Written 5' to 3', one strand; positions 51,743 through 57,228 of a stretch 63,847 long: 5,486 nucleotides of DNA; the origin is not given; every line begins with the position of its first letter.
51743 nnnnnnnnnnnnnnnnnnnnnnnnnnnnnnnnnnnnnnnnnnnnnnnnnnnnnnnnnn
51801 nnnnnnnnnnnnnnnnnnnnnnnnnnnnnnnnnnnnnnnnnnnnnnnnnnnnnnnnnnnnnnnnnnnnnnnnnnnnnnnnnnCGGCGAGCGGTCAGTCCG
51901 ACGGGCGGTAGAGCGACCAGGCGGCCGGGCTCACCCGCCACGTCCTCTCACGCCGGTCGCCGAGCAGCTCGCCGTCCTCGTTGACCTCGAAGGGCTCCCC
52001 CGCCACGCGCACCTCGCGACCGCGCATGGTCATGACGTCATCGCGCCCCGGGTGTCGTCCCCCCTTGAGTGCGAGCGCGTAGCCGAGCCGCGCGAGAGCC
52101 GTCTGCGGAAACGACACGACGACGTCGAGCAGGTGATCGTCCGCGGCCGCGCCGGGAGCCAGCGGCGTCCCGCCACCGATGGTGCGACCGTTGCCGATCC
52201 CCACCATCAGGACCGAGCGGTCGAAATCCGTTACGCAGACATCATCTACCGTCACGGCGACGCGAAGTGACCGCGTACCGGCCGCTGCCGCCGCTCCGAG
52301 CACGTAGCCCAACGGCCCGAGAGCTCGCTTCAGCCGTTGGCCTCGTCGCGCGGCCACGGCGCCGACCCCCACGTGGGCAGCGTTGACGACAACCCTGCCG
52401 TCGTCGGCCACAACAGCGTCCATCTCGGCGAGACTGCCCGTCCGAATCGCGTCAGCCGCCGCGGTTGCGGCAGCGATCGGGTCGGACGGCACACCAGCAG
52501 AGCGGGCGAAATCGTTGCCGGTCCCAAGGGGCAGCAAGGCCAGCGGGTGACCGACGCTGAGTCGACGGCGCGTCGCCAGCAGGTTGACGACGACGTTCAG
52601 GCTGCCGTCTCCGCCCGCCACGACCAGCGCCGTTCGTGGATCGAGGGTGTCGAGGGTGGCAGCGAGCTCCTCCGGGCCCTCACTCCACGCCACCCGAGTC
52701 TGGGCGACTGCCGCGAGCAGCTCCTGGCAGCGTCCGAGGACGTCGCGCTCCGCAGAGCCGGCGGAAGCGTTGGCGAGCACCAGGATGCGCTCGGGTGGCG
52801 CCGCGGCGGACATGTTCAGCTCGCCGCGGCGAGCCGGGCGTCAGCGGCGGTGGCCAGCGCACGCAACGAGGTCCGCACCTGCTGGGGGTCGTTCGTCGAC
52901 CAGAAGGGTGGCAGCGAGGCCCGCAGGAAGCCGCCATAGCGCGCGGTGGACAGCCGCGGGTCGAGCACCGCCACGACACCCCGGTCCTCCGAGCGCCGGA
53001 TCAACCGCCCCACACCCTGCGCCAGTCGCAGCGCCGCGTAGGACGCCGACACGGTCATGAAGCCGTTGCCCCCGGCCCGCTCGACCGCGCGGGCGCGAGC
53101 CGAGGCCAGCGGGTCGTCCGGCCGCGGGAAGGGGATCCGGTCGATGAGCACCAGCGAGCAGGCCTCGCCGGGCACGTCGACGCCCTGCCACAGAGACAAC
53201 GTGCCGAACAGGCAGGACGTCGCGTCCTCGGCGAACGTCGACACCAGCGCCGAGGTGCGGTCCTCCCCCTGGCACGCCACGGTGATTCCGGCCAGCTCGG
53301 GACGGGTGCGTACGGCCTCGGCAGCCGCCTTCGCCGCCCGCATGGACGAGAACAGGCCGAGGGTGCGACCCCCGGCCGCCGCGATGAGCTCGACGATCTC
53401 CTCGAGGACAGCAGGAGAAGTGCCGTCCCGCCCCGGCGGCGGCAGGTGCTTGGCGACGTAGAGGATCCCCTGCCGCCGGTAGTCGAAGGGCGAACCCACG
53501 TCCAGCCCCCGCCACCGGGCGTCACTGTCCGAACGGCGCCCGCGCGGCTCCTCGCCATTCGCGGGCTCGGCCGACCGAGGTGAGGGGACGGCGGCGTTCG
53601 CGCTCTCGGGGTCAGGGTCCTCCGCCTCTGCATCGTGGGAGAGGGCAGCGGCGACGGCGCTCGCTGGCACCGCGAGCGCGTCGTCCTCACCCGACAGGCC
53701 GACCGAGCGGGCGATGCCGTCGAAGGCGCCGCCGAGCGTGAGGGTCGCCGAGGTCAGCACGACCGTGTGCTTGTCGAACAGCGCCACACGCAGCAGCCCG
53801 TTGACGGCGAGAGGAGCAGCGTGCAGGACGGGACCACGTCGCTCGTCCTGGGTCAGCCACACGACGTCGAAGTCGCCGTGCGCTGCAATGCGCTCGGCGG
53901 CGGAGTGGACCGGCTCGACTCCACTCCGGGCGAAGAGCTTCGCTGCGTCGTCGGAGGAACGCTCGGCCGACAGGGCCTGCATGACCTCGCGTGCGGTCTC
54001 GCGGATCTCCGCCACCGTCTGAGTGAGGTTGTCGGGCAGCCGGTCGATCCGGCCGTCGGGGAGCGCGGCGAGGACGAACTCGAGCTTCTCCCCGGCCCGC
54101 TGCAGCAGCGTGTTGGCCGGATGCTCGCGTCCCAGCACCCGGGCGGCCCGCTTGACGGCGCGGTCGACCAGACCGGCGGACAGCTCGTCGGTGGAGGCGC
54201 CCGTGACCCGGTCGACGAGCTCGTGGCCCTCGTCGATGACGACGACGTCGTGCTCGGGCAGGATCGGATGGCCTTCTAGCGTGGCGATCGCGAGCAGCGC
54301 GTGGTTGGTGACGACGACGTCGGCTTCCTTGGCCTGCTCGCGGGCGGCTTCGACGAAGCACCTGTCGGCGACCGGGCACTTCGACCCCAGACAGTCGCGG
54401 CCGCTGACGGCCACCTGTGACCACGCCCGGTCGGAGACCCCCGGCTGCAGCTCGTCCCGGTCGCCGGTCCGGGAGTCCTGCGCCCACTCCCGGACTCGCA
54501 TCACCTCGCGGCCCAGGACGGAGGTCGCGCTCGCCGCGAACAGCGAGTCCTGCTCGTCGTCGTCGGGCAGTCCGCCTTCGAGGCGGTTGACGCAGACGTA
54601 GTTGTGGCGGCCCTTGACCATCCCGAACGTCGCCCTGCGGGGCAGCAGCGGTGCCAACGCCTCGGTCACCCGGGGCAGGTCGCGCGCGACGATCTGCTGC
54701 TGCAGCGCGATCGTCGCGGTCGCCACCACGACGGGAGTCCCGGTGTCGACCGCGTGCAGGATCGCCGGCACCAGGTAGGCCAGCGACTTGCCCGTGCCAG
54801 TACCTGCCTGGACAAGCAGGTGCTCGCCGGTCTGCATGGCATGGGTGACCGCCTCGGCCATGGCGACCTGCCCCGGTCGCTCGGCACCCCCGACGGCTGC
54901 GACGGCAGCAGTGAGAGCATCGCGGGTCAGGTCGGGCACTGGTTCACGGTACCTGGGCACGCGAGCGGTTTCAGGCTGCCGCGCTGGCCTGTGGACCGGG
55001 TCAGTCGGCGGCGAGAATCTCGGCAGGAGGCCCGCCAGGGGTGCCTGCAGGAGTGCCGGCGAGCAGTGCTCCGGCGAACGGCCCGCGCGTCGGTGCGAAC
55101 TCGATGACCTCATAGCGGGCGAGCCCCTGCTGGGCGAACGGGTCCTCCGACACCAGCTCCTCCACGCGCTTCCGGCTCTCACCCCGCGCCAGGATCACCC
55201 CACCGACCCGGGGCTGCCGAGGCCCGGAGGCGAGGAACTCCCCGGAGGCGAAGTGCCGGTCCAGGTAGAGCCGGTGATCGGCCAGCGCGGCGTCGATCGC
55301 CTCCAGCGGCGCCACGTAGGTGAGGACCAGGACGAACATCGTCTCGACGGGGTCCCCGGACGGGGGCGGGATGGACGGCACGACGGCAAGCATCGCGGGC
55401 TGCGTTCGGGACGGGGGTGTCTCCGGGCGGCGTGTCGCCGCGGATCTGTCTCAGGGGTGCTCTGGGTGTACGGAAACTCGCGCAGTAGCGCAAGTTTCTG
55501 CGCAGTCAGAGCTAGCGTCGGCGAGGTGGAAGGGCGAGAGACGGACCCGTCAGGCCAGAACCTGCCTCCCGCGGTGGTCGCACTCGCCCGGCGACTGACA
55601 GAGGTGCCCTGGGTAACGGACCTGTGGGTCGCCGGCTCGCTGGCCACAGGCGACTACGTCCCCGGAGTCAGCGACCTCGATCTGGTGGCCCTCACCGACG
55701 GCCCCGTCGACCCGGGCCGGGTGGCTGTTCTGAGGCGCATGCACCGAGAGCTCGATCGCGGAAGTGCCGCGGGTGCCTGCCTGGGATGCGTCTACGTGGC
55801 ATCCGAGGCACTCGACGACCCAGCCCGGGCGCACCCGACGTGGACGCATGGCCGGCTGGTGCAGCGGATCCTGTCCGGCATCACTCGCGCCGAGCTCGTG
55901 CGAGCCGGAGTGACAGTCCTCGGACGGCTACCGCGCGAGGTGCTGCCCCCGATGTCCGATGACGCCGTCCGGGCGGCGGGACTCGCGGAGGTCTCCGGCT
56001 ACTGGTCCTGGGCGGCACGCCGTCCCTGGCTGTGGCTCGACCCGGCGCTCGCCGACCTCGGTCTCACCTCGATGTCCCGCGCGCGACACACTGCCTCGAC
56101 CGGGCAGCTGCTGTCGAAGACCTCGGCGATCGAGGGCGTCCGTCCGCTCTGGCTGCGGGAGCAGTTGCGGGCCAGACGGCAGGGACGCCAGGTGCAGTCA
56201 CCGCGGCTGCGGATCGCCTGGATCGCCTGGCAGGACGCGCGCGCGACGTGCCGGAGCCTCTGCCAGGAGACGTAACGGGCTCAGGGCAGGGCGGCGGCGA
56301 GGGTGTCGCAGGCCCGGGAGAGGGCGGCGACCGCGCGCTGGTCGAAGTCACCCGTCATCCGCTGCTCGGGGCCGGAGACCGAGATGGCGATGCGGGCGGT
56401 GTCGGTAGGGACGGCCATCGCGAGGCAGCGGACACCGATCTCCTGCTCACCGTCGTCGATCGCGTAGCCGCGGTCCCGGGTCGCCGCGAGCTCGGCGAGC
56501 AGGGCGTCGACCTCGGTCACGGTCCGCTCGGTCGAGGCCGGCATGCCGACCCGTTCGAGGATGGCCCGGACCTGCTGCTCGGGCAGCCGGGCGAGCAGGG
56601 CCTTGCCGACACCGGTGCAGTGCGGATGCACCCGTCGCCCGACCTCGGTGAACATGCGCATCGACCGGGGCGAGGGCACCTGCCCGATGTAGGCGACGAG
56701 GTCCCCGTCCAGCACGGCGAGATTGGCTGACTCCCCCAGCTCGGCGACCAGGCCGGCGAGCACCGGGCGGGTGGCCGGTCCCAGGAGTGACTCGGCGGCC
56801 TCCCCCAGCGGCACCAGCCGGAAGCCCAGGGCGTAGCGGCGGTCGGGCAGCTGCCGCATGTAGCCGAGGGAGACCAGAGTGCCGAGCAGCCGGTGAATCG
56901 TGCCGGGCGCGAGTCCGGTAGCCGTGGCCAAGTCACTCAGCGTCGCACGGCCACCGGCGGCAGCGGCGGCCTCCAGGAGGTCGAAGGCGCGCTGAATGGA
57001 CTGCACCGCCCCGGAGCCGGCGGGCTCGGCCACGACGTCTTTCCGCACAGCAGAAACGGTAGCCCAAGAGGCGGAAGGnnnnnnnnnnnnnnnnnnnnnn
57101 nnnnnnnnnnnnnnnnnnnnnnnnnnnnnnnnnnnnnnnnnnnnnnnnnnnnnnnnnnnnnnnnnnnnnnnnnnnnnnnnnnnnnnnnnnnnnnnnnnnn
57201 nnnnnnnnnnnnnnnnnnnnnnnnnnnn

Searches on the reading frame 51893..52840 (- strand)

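Call 55: search_protein_families(library=pfam, proteins=[window:51893-52840:-], max_evalue=0.00001)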
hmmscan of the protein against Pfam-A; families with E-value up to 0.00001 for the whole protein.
window:51893-52840:- (315 aa): 2 families
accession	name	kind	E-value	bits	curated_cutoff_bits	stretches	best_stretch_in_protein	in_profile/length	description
PF19279.4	YegS_C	-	2.1e-19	70.2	27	1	156-309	4-155/158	YegS C-terminal NAD kinase beta sandwich-like domain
PF00781.29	DAGK_cat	-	4.3e-19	68.8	23.6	1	18-140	1-120/125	Diacylglycerol kinase catalytic domain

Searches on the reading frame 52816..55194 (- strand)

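Call 55: search_protein_families(library=pfam, proteins=[window:52816-55194:-], max_evalue=0.00001)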
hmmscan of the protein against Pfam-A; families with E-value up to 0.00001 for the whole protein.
window:52816-55194:- (792 aa): 2 families
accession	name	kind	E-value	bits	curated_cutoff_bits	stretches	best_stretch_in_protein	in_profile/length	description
PF13307.12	Helicase_C_2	-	9.2e-37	127.1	25.3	1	600-763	1-169/170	Helicase C-terminal domain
PF00270.35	DEAD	-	4.2e-11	43.3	26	1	114-170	6-63/167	DEAD/DEAH box helicase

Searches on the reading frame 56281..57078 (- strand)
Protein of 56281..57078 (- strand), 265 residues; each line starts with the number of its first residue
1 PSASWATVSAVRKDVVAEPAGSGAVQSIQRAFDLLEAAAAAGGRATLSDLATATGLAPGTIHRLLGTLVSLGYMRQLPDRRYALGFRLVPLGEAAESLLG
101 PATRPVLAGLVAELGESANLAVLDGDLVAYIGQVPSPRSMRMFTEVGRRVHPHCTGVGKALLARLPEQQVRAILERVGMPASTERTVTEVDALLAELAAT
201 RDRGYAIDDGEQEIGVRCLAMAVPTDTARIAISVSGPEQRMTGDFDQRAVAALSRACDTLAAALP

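Call 55: search_protein_families(library=pfam, proteins=[window:56281-57078:-], max_evalue=0.00001)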
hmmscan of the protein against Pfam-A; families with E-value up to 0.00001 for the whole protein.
window:56281-57078:- (265 aa): 2 families
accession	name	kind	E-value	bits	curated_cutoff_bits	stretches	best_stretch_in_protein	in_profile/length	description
PF01614.24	IclR_C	-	9.6e-40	136.4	24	1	102-258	12-170/174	Bacterial transcriptional regulator IclR C-terminal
PF09339.16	HTH_IclR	-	1e-15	57.7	22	1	27-78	1-52/52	IclR helix-turn-helix domain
